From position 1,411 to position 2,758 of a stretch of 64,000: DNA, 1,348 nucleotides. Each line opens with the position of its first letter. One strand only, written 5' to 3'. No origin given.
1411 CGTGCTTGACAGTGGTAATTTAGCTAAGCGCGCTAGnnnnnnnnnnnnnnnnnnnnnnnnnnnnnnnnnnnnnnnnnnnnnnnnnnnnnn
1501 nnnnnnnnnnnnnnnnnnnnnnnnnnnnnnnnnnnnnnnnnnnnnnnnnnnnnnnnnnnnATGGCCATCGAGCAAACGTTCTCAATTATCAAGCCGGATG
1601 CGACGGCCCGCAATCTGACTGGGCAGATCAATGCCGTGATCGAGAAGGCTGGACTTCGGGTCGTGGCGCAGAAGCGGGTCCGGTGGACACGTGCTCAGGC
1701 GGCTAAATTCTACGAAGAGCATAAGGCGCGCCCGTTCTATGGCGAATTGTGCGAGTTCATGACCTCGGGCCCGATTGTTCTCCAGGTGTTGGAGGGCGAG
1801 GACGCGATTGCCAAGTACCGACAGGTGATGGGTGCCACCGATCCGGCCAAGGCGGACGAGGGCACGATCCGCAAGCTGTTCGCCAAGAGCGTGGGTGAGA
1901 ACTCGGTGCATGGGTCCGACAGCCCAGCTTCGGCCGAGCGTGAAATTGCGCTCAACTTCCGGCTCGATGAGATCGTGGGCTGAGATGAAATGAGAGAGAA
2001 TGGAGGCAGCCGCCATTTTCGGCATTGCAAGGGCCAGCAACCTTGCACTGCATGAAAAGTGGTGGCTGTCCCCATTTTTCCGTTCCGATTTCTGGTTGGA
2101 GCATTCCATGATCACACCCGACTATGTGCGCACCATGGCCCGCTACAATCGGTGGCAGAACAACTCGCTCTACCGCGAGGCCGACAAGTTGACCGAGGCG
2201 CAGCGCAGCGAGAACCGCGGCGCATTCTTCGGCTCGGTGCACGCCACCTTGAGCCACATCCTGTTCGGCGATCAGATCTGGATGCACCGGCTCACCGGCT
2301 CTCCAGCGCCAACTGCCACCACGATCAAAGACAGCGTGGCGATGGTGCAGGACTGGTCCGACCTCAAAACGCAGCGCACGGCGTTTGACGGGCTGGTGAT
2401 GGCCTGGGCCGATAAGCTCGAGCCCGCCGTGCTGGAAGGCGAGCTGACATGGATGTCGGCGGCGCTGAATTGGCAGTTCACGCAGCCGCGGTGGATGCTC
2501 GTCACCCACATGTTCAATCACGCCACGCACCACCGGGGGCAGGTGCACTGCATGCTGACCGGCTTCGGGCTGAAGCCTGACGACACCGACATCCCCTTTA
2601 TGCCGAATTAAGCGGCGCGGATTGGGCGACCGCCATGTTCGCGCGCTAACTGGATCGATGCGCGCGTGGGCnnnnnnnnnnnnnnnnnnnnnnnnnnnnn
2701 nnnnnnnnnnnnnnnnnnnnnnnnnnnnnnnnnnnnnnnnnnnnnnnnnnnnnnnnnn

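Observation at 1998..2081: Two degenerate copies of the same palindromic element between ndk and the DinB-family gene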

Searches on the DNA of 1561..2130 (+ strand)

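Call 34: search_rna_families(source=window, start=1950, end=2130, threshold=evalue, max_evalue=10)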
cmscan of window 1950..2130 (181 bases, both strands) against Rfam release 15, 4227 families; matches with E-value up to 10: 15.
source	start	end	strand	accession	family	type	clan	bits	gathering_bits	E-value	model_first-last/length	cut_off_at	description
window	2006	2069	+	RF00650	mir-153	Gene; miRNA;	-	21.4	54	0.065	1-73/73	no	mir-153 microRNA precursor family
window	2006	2069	+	RF03385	mir-614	Gene; miRNA;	-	20.7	90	0.25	1-80/80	no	mir-614 microRNA precursor family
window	1998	2078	+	RF04279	mir-H20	Gene; miRNA;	CL00141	19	99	0.24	1-82/82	no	mir-H20 microRNA precursor family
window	1999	2076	+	RF03263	MIR861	Gene; miRNA;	-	18.2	70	0.47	1-111/111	no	MIR861 microRNA precursor family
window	2005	2070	+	RF00245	mir-19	Gene; miRNA;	CL00110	18.1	50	0.36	1-79/79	no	mir-19 microRNA precursor family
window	1993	2081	+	RF03629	mir-641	Gene; miRNA;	-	16.6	100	0.95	1-98/98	no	mir-641 microRNA precursor family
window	1988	2085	+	RF00771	mir-185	Gene; miRNA;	-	16.1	60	1.4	1-79/79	no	mir-185 microRNA precursor family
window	1994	2081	+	RF03481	mir-9014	Gene; miRNA;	-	15.9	63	0.94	1-88/88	no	mir-9014 microRNA precursor family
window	1998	2078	+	RF00864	mir-BART20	Gene; miRNA;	-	15.9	70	1.1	1-81/81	no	mir-BART20 microRNA precursor family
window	1979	2096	+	RF03443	mir-2131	Gene; miRNA;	-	14.9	92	2.4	1-89/89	no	mir-2131 microRNA precursor family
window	2008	2069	+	RF03280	mir-7583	Gene; miRNA;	-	13.6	48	5.6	1-58/58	no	mir-7583 microRNA precursor family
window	1998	2077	+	RF04173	MIR847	Gene; miRNA;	-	13.4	184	1.7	1-164/164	no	MIR847 microRNA precursor family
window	1993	2077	-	RF00690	MIR408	Gene; miRNA;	-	13.3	64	1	1-126/126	no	MIR408 microRNA precursor family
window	2097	2108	-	RF04360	psbT-asRNA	Gene; antisense;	-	12.9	48.5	4.1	22-33/38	no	Plastid psbT antisense RNA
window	1960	2006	+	RF01120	sR33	Gene; snRNA; snoRNA; CD-box;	-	12.8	37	1.7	1-55/55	no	Small nucleolar RNA sR33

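Call 81: search_with_rna_model(model_id=R1, sources=[L001, L002, L003, L062, L063, L122, L124, L125, L126, L127], filters=off, max_evalue=10)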
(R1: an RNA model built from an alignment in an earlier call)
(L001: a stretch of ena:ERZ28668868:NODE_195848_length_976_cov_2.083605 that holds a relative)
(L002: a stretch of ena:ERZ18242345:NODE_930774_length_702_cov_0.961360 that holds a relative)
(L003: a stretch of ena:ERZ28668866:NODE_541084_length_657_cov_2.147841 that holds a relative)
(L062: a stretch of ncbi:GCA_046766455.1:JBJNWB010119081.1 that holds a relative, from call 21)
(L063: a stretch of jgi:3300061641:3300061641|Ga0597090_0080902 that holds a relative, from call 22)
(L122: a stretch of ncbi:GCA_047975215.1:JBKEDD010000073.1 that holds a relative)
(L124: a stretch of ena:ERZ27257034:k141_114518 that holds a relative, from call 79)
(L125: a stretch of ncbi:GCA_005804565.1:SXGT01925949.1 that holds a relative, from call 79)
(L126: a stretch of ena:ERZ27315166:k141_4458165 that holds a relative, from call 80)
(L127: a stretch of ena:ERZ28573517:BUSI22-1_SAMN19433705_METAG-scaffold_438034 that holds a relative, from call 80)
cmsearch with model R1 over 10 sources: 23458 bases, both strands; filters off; matches with E-value up to 10: 11.
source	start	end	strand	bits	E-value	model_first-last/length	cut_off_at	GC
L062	546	630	+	51.5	2.4e-12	1-74/74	no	0.54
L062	546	630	-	50.5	4.6e-12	1-74/74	no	0.54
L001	575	660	+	42.6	8.2e-10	1-74/74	no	0.53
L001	575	660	-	36.2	5.1e-08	1-74/74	no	0.53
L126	2020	2061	-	10.8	0.76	1-74/74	no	0.69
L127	1615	1656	-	10.8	0.76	1-74/74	no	0.69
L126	2020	2061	+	9.2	2.2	1-74/74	no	0.69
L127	1615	1656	+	9.2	2.2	1-74/74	no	0.69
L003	609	635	-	8.3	4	1-74/74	no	0.56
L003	609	635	+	7.9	5.2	1-74/74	no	0.56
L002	434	460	-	7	9.2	1-74/74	no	0.44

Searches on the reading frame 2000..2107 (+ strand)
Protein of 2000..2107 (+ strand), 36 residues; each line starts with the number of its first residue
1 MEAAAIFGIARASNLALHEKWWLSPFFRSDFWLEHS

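Call 71: search_protein_families(library=pfam, proteins=[window:2000-2107:+], max_evalue=0.001)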
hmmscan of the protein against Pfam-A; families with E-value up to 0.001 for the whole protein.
window:2000-2107:+ (36 aa): 0 families

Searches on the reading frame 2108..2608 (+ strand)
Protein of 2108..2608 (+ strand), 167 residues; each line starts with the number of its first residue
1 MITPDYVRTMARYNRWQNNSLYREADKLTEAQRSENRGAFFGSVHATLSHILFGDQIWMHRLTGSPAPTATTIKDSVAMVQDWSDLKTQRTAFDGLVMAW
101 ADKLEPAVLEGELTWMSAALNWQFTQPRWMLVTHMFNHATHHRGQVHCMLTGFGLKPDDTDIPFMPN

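Call 20: find_homologous_proteins(query=window:2108-2608:+)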
Query window:2108-2608:+ (167 aa): 3500 proteins with E <= 0.001 among 3528 candidates; the best 120 are listed.
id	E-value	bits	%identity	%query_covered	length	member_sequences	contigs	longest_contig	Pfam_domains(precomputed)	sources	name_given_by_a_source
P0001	3.5e-104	364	93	100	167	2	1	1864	PF12867.13,PF05163.18,PF04978.18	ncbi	-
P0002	7.2e-76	272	71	99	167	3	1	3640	PF12867.13,PF05163.18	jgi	jgi:uncharacterized damage-inducible protein DinB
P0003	1.6e-74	267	67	99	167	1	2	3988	PF12867.13,PF05163.18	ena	-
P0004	1.7e-74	267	67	99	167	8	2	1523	PF12867.13,PF05163.18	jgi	-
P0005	1.9e-74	267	69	99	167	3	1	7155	PF12867.13,PF05163.18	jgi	jgi:uncharacterized damage-inducible protein DinB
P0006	1.7e-73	264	64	100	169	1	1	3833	PF12867.13,PF05163.18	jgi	jgi:uncharacterized damage-inducible protein DinB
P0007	6.0e-73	262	65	100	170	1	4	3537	PF12867.13,PF05163.18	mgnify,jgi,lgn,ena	mgnify:CR=1 FL=1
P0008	1.2e-72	261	66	99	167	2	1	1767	PF12867.13,PF05163.18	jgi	jgi:uncharacterized damage-inducible protein DinB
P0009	1.4e-72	261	66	99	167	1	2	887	PF12867.13,PF05163.18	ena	-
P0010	2.1e-72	260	66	100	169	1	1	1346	PF12867.13,PF05163.18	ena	-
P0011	3.0e-72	260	65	100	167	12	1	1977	PF12867.13,PF05163.18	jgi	jgi:uncharacterized damage-inducible protein DinB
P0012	4.0e-72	259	64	99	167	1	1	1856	PF12867.13,PF05163.18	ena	-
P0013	6.7e-72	259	64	100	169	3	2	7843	PF05163.18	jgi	jgi:uncharacterized damage-inducible protein DinB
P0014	6.8e-72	259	65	99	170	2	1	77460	PF12867.13,PF05163.18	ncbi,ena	-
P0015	1.1e-71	258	64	99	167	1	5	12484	PF12867.13,PF05163.18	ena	-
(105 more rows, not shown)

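Call 21: find_encoding_contigs(protein=P0001, flank=3000, max_places=4)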
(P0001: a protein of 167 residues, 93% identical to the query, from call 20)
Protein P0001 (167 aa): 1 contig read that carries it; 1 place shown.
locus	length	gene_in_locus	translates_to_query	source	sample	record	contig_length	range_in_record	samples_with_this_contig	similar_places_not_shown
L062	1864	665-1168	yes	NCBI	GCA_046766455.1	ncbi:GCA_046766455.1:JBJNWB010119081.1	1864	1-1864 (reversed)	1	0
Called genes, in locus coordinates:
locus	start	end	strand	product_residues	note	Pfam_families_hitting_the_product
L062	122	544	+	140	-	PF00334:NDK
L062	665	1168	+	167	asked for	PF05163:DinB, PF04978:MST (weak), PF12867:DinB_2 (weak)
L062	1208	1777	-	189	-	PF02775:TPP_enzyme_C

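Call 22: find_encoding_contigs(protein=P0002, flank=3000, max_places=4)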
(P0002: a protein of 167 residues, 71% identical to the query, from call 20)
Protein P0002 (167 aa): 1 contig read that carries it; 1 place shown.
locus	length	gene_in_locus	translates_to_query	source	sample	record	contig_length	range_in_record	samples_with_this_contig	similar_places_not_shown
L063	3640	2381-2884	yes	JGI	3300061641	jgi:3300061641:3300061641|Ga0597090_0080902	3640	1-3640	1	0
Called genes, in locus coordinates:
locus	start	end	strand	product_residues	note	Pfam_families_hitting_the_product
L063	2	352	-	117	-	?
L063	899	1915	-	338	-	PF03167:UDG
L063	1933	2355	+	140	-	PF00334:NDK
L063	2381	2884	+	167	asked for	PF05163:DinB, PF12867:DinB_2 (weak)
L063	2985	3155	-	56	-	-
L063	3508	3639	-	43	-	?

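Call 23: find_encoding_contigs(protein=P0005, flank=3000, max_places=4)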
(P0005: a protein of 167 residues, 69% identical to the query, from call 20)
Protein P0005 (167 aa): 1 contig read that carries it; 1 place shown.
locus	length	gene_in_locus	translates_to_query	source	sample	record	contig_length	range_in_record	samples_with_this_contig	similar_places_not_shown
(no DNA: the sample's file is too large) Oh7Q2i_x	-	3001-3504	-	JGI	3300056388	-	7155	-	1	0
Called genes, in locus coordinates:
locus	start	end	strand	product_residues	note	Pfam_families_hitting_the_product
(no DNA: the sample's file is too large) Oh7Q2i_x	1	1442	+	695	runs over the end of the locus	-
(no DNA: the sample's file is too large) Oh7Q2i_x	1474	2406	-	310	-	PF03167:UDG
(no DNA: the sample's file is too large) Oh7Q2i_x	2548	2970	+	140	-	PF00334:NDK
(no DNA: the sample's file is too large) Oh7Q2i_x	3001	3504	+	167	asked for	PF05163:DinB, PF12867:DinB_2 (weak)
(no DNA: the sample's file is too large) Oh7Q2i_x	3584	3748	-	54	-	-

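Call 71: search_protein_families(library=pfam, proteins=[window:2108-2608:+], max_evalue=0.001)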
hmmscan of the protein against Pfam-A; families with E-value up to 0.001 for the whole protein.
window:2108-2608:+ (167 aa): 3 families
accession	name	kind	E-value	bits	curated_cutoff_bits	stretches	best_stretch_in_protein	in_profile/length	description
PF05163.17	DinB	-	4.6e-24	85.7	23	1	6-164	6-156/165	DinB family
PF12867.12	DinB_2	-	2.6e-05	25.1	24.8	1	25-146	13-128/128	DinB superfamily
PF04978.18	MST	-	3.5e-05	24.7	27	1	17-146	9-140/149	Mycothiol-S-transferase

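Call 79: find_encoding_contigs(protein=P0014, flank=1500, max_places=2)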
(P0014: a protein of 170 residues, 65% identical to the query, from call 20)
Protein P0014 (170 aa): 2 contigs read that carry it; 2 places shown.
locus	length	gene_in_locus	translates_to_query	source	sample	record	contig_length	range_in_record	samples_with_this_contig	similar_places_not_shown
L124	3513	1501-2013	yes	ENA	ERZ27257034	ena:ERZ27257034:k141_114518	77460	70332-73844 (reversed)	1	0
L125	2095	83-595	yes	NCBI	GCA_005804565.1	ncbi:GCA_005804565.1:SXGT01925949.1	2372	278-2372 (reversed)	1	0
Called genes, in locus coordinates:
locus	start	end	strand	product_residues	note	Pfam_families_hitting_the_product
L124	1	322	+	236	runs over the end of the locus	PF00857:Isochorismatase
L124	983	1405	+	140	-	PF00334:NDK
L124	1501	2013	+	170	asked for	PF05163:DinB, PF12867:DinB_2 (weak)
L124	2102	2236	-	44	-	-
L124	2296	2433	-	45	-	-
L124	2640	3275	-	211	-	PF00857:Isochorismatase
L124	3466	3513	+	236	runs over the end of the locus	PF11010:DUF2848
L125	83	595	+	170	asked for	PF05163:DinB, PF12867:DinB_2 (weak)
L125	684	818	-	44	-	-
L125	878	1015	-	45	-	-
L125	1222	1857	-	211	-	PF00857:Isochorismatase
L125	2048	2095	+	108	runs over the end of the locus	?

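Call 80: find_encoding_contigs(protein=P0003, flank=1500, max_places=2)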
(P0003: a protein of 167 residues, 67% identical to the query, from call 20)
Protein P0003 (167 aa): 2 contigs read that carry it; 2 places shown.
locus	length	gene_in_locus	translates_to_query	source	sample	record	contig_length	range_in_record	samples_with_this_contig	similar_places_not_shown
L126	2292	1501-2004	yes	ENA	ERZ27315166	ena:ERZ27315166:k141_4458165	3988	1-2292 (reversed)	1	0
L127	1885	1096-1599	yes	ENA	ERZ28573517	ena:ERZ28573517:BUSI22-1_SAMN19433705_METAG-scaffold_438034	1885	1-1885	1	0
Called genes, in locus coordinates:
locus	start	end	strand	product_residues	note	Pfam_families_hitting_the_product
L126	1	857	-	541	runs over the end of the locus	PF00732:GMC_oxred_N, PF00890:FAD_binding_2 (faint), PF05199:GMC_oxred_C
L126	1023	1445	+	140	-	PF00334:NDK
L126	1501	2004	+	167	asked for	PF05163:DinB, PF12867:DinB_2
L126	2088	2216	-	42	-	-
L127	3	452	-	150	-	?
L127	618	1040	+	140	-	PF00334:NDK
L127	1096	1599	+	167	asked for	PF05163:DinB, PF12867:DinB_2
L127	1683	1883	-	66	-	?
